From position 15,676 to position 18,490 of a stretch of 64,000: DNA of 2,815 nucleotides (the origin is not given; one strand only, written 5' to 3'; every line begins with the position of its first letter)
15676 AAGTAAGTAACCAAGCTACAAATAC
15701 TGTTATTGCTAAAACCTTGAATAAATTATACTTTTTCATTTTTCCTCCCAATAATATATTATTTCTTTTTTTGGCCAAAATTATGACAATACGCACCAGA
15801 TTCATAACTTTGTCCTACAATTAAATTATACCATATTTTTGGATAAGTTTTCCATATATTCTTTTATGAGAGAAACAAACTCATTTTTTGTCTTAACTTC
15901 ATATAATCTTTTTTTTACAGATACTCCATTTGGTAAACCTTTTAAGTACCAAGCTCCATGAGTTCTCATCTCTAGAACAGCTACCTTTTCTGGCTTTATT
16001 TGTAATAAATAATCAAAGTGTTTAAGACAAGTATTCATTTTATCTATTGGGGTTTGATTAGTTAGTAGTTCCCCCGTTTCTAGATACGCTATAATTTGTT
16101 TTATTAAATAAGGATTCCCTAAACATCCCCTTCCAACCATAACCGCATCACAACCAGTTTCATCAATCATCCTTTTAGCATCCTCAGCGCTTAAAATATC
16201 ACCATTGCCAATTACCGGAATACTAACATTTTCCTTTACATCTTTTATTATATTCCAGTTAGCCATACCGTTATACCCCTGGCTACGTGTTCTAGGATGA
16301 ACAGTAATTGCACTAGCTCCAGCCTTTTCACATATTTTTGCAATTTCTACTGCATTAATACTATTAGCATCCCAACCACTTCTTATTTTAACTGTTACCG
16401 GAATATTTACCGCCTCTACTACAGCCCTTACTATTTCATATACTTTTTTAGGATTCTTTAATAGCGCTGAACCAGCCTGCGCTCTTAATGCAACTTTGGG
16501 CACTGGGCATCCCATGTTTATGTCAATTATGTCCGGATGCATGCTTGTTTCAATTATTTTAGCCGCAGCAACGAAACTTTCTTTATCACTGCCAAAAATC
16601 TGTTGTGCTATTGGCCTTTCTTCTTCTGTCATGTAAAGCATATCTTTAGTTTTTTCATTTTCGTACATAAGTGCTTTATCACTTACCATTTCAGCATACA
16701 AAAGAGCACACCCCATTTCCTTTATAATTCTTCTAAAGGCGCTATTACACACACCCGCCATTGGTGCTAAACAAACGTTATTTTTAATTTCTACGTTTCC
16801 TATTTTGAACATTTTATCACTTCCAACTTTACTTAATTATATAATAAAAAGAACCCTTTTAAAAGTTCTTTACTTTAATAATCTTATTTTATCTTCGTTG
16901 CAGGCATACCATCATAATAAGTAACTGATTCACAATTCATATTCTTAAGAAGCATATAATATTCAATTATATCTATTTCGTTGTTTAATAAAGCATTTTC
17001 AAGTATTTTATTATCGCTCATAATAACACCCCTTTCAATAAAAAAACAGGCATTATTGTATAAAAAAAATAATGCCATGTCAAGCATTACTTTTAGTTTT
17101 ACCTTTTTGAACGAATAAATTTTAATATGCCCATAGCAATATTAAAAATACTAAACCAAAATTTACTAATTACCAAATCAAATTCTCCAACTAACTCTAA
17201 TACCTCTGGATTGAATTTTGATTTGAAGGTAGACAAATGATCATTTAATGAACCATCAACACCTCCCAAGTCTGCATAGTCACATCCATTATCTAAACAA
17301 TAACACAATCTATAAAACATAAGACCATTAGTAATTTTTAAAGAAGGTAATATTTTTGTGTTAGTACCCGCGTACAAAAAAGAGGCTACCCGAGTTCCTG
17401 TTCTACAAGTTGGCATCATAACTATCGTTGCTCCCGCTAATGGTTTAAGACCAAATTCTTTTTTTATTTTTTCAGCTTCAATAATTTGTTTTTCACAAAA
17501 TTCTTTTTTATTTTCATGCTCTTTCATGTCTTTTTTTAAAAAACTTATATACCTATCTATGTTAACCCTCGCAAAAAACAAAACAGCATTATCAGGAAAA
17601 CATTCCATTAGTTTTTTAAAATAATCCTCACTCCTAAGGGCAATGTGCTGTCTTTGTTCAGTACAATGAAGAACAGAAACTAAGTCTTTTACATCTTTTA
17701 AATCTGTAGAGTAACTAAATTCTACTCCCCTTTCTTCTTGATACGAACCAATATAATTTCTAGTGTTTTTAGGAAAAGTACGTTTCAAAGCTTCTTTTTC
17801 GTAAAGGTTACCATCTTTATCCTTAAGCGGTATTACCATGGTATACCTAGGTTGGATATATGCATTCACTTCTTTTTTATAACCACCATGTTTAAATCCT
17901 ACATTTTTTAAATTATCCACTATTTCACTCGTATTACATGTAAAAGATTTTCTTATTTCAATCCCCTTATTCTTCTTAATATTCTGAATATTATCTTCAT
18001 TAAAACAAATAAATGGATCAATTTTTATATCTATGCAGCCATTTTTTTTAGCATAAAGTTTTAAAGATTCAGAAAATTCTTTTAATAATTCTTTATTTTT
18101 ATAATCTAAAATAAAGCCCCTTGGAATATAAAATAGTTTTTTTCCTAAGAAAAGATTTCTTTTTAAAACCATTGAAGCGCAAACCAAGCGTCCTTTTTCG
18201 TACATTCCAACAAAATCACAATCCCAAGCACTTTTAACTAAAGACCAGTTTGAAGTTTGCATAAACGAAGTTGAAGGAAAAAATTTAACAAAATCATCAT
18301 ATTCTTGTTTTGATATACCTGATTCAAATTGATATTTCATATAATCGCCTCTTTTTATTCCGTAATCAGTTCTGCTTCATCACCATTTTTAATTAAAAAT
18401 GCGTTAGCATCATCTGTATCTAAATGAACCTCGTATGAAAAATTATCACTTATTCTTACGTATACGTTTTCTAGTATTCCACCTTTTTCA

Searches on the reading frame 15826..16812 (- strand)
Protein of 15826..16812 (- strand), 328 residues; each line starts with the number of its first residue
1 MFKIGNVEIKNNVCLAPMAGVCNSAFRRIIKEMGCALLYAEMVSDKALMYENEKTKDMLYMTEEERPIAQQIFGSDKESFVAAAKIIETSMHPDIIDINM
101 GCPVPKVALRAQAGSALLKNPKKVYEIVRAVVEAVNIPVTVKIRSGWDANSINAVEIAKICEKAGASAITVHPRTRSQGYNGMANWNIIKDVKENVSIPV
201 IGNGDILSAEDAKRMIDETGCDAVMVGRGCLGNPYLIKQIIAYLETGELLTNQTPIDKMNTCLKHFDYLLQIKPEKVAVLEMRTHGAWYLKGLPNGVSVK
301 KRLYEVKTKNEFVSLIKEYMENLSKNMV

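Call 30: search_protein_families(library=ncbifam, proteins=[window:15826-16812:-], max_evalue=1e-10)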
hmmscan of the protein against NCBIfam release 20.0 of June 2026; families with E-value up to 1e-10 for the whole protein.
window:15826-16812:- (328 aa): 8 families
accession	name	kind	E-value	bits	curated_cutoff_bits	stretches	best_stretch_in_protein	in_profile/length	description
TIGR00737.1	nifR3_yhdG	equivalog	2.9e-125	417.7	293.3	1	4-322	1-317/319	tRNA dihydrouridine synthase DusB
NF008774.0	PRK11815.1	equivalog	3.5e-41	141.3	269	1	9-325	11-330/337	tRNA dihydrouridine(20/20a) synthase DusA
NF007838.0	PRK10550.1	equivalog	1.4e-36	126.1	395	1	13-245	3-241/312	tRNA dihydrouridine(16) synthase DusC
TIGR00742.1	yjbN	subfamily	1.6e-32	113.1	397.2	1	12-260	2-258/318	tRNA dihydrouridine(20/20a) synthase DusA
NF005574.0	PRK07259.1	equivalog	8.5e-22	77.4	269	1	56-171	85-191/304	dihydroorotate dehydrogenase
TIGR01037.2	pyrD_sub1_fam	subfamily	1.1e-19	70.6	270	1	32-171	59-188/300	dihydroorotate dehydrogenase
TIGR00736.1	nifR3_rel_arch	hypoth_equivalog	1.4e-12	47.7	218.7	1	85-231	85-224/231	MJ0144 family RNA dihydrouridine synthase-like protein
NF041011.1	dihydoor_dh_Arch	equivalog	2.9e-12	46.3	330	0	58-171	78-176/289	dihydroorotate dehydrogenase PyrD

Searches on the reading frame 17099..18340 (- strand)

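Call 30: search_protein_families(library=ncbifam, proteins=[window:17099-18340:-], max_evalue=1e-10)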
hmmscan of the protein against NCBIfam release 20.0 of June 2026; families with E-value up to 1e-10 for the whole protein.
window:17099-18340:- (413 aa): 1 family
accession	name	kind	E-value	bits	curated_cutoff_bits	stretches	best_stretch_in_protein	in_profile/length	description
NF047883.1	UAcmpLyAlTFemX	equivalog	2.3e-22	79.7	500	1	12-254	13-231/337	UDP-N-acetylmuramoylpentapeptide-lysine N(6)-alanyltransferase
